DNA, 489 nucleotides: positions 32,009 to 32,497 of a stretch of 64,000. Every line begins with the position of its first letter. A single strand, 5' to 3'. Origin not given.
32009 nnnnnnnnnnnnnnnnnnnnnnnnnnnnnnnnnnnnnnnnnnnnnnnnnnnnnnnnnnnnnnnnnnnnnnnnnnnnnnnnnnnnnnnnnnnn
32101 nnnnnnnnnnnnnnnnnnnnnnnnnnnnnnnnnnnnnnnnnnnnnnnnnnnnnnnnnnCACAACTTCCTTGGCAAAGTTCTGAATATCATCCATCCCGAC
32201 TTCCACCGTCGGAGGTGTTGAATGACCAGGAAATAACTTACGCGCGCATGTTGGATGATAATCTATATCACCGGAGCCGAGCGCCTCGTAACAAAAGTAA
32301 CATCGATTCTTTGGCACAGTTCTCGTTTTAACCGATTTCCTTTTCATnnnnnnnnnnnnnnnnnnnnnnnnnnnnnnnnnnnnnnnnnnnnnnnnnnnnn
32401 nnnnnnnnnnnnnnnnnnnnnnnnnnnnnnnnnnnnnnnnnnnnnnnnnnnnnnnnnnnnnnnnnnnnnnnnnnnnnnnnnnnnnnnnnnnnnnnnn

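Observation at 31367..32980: Tripartite hipB-hipS-hipT toxin-antitoxin operon with ATGA-coupled junctions and three evenly spaced palindromic operator-like sites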

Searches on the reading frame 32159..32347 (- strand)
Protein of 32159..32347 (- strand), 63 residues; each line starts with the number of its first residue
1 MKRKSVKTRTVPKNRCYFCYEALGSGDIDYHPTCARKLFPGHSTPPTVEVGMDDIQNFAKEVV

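Call 80: search_protein_families(library=pfam, proteins=[window:32159-32347:-], max_evalue=10)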
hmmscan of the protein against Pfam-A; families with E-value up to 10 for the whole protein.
seq(63 aa): 0 families

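Call 81: search_solved_structures(query=window:32159-32347:-, max_evalue=10, show_alignments=3)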
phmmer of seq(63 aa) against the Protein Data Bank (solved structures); distinct sequences matched with E-value up to 10: 6.
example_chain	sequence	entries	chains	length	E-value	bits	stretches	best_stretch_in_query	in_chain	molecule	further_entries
7txk_A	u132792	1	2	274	1.1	12.8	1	15-35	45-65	Choline transporter (Glycine betaine transport system permease protein)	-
7txl_A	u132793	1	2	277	1.1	12.8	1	15-35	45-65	Choline transporter (Glycine betaine transport system permease protein)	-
9egh_A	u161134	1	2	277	1.1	12.8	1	15-35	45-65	Ergothioneine transporter EgtUC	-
9egj_A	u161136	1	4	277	1.1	12.8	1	15-35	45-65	Ergothioneine transporter EgtUC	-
9egi_A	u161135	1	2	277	1.3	12.5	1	15-35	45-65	Ergothioneine transporter EgtUC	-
9o5f_A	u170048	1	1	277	1.3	12.5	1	15-35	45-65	Ergothioneine transporter EgtUC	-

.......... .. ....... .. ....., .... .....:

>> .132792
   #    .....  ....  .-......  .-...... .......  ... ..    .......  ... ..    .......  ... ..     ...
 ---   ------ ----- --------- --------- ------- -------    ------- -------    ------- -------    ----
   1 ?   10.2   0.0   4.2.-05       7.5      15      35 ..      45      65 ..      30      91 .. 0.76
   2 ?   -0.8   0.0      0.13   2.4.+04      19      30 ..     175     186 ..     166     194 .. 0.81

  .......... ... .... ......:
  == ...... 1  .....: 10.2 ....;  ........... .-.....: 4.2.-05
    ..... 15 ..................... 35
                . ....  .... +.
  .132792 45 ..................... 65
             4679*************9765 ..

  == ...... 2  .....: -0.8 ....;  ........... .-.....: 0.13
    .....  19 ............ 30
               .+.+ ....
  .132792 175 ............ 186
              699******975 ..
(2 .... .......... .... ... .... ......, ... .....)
